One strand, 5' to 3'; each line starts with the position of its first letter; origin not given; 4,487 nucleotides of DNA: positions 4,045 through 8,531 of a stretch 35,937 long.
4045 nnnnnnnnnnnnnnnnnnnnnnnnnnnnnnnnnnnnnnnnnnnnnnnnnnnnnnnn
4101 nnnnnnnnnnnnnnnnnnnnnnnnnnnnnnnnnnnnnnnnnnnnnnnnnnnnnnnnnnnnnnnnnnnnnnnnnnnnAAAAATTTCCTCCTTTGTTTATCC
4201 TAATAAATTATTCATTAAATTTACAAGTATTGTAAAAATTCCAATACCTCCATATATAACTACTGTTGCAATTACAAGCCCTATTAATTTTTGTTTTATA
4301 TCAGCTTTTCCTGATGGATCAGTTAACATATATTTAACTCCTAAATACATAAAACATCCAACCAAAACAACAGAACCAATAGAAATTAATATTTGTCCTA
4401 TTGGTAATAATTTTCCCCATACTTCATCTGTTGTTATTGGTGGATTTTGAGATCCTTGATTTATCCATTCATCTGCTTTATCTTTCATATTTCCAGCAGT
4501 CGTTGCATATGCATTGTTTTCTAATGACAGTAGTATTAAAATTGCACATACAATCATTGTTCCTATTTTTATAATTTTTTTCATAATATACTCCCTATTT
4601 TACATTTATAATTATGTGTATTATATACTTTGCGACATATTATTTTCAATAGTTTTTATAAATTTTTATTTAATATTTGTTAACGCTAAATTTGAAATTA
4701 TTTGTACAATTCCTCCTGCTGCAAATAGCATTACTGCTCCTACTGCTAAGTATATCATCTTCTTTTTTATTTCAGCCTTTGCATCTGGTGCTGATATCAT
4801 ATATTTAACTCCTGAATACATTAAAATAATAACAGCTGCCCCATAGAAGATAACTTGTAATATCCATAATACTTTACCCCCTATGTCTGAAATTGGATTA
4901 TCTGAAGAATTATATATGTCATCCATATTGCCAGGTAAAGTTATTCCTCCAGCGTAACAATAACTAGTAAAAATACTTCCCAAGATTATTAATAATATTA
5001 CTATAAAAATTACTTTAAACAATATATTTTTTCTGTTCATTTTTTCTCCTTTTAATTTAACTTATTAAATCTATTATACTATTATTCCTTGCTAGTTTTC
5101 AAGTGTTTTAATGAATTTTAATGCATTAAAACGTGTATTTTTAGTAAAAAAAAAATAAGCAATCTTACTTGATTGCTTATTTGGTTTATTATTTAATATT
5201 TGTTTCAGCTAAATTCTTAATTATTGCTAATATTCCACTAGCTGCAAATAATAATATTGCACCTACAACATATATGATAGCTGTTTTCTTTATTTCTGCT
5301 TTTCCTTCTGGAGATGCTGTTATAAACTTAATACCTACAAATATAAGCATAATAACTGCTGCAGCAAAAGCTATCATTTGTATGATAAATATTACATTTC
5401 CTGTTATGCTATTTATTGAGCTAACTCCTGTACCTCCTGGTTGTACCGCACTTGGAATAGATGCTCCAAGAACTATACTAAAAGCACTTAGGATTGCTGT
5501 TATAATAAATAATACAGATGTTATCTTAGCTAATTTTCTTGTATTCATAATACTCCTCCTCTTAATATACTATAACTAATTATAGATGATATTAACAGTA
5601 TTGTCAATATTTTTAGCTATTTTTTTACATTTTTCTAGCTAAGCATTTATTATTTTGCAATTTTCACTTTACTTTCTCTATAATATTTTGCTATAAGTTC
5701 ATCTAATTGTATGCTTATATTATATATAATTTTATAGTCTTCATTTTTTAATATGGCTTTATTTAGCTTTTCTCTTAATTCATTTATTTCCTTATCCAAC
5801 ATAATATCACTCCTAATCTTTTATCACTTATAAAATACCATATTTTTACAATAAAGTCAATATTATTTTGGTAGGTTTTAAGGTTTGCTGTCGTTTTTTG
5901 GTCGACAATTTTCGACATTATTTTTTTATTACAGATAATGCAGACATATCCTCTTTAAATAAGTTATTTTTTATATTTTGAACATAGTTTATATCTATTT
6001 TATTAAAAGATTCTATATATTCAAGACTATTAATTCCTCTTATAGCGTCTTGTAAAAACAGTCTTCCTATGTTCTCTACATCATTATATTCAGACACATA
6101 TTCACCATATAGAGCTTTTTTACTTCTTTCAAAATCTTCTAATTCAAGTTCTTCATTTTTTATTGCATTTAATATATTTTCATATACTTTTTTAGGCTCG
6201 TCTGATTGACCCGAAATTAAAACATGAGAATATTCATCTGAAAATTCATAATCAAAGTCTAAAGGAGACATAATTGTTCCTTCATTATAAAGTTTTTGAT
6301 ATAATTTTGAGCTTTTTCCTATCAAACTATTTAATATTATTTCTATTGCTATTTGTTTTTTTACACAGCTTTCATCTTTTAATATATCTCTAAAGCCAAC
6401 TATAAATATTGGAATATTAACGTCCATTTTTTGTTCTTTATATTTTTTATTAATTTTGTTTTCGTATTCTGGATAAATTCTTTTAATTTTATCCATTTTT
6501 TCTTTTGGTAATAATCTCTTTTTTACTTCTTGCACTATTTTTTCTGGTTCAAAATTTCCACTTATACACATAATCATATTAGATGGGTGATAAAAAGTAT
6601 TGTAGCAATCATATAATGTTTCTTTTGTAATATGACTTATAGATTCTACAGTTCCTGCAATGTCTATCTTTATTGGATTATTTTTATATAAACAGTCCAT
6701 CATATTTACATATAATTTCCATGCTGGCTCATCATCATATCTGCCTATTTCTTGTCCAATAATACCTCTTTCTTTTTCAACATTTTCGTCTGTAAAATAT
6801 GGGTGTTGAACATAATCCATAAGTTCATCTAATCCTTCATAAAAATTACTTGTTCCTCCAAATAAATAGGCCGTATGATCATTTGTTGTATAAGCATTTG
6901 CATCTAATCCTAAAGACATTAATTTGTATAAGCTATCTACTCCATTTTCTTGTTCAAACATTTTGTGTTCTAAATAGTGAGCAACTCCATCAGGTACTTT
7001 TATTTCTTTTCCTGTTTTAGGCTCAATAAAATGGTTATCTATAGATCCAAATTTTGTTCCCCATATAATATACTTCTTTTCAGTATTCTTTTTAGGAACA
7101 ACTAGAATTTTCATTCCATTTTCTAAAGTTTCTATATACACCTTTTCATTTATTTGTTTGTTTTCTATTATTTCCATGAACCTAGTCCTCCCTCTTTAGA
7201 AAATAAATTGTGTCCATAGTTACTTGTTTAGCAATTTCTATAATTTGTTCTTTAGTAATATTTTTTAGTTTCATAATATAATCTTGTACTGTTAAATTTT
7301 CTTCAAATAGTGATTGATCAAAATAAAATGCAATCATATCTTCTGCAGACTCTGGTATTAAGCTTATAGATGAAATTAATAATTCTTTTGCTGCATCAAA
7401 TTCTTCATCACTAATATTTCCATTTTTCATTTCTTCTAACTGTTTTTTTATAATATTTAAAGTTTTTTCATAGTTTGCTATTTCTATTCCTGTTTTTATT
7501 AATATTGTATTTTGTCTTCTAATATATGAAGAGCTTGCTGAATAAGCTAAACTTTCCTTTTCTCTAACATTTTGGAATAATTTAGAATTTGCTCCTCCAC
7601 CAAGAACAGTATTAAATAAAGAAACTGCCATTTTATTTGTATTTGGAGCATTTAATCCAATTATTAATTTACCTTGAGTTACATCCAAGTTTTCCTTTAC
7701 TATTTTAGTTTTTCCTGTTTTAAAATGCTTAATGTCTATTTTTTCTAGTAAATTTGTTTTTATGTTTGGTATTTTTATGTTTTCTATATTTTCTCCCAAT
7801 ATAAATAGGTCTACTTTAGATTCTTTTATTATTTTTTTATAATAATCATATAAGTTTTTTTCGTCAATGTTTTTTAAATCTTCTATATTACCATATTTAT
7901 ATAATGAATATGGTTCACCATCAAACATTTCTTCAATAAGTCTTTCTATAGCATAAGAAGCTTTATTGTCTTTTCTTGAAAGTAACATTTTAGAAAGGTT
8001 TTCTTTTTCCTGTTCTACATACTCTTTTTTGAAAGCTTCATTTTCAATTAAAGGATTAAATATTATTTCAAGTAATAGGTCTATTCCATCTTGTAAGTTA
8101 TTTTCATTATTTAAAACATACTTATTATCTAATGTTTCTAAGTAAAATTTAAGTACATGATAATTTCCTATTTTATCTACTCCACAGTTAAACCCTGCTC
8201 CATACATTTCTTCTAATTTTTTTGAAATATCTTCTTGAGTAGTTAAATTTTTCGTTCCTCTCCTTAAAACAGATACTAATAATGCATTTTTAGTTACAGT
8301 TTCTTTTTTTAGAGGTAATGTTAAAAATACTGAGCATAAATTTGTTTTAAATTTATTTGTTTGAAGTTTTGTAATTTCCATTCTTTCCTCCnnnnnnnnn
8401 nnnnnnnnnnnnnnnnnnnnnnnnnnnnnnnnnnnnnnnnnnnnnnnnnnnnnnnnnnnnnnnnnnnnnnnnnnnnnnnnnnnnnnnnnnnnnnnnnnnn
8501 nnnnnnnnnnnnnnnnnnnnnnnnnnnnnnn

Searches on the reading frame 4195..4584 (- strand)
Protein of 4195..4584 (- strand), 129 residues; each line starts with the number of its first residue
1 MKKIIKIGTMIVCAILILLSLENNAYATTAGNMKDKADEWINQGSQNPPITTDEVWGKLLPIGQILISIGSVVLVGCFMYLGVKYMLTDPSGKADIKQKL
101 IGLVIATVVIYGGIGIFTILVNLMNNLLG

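Call 17: search_protein_families(library=pfam, proteins=[window:4195-4584:-])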
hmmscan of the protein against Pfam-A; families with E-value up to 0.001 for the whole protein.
window:4195-4584:- (129 aa): 2 families
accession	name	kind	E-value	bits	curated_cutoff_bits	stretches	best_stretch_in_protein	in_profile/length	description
PF18895.5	T4SS_pilin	-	6.2e-06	26.6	26.6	1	52-111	2-62/71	Type IV secretion system pilin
PF04956.18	TrbC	-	0.00024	21.7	27.9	0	64-118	46-96/98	TrbC/VIRB2 pilin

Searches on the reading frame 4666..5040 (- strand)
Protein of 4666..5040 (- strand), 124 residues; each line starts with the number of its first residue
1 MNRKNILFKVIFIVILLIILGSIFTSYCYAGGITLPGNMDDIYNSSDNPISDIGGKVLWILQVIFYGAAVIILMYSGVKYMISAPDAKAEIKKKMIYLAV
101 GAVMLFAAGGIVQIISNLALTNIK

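Call 17: search_protein_families(library=pfam, proteins=[window:4666-5040:-])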
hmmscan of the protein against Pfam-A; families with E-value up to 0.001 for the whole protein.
window:4666-5040:- (124 aa): 2 families
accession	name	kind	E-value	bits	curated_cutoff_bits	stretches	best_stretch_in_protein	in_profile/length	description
PF18895.5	T4SS_pilin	-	9.4e-09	35.7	26.6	1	50-115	5-71/71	Type IV secretion system pilin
PF04956.18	TrbC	-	2.8e-05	24.7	27.9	1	11-114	11-97/98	TrbC/VIRB2 pilin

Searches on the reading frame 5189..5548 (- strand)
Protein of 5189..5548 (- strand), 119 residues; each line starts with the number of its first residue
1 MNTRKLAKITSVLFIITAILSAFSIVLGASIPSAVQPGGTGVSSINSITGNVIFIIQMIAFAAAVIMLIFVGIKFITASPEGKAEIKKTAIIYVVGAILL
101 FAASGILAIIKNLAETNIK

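Call 17: search_protein_families(library=pfam, proteins=[window:5189-5548:-])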
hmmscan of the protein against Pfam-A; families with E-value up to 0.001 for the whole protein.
window:5189-5548:- (119 aa): 2 families
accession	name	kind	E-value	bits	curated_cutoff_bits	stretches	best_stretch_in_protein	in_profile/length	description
PF18895.5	T4SS_pilin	-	7.7e-08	32.7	26.6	1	42-108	2-69/71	Type IV secretion system pilin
PF04956.18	TrbC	-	1.8e-06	28.5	27.9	1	14-108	10-96/98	TrbC/VIRB2 pilin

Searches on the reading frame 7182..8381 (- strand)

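Call 17: search_protein_families(library=pfam, proteins=[window:7182-8381:-])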
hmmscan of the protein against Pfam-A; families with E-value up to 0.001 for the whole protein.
window:7182-8381:- (399 aa): 1 family
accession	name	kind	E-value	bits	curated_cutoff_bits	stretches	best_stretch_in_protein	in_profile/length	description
PF05193.26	Peptidase_M16_C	-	6.2e-24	85.3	23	1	172-335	2-181/181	Peptidase M16 inactive domain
